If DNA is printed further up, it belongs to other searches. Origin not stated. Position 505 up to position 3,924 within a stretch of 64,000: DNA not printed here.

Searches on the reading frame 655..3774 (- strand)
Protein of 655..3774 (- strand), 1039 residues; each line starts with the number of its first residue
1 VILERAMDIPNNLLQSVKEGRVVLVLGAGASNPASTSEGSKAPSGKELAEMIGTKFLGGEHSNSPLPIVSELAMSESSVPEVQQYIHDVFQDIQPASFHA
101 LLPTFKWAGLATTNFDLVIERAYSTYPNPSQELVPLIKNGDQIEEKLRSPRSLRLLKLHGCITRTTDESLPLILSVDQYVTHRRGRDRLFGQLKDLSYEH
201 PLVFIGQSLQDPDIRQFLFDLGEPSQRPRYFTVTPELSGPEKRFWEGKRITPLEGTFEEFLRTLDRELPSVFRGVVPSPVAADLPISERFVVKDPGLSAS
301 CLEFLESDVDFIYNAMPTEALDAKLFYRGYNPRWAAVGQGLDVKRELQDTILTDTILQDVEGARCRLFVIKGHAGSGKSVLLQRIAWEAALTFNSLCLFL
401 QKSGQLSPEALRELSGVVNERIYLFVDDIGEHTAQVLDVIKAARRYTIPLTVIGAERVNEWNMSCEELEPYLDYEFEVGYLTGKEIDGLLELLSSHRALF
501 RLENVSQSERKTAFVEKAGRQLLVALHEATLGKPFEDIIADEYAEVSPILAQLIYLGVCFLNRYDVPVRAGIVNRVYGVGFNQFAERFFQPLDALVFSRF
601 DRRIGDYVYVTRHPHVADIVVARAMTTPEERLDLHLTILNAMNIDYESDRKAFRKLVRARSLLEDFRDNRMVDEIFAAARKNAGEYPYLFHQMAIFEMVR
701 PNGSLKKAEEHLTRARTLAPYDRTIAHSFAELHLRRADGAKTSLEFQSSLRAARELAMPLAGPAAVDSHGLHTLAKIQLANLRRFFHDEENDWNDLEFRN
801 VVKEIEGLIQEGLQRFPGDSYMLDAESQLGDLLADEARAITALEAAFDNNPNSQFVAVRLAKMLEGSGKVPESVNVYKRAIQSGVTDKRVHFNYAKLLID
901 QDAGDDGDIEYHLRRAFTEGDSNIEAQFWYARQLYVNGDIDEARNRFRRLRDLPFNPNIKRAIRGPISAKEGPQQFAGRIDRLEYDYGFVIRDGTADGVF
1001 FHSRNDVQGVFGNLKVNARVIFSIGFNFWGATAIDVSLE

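Call 24: search_protein_families(library=pfam, proteins=[window:655-3774:-], max_evalue=0.001)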
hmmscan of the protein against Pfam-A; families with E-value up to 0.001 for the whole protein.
window:655-3774:- (1039 aa): 7 families
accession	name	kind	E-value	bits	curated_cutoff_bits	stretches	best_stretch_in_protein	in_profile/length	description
PF25199.1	nSTAND_NTPase5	-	1.7e-28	99.7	34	1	326-468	3-144/145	Novel STAND NTPase 5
PF13289.12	SIR2_2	-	4.4e-20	72.7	24.5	1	110-253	3-141/141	SIR2-like domain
PF13428.12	TPR_14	-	1.9e-10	40.8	23.5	0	925-954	2-32/44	Tetratricopeptide repeat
PF14559.12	TPR_19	-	9.9e-07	29.4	25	0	912-957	13-59/68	Tetratricopeptide repeat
PF23914.1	TPR_CcmH_CycH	-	2.7e-06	27.7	42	0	871-952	67-149/158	Cytochrome c-type biogenesis protein H TPR domain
PF00313.28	CSD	-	0.00023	21.4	27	1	986-1037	13-64/66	'Cold-shock' DNA-binding domain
PF07719.23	TPR_2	-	0.00027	21.3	27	0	925-950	2-27/34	Tetratricopeptide repeat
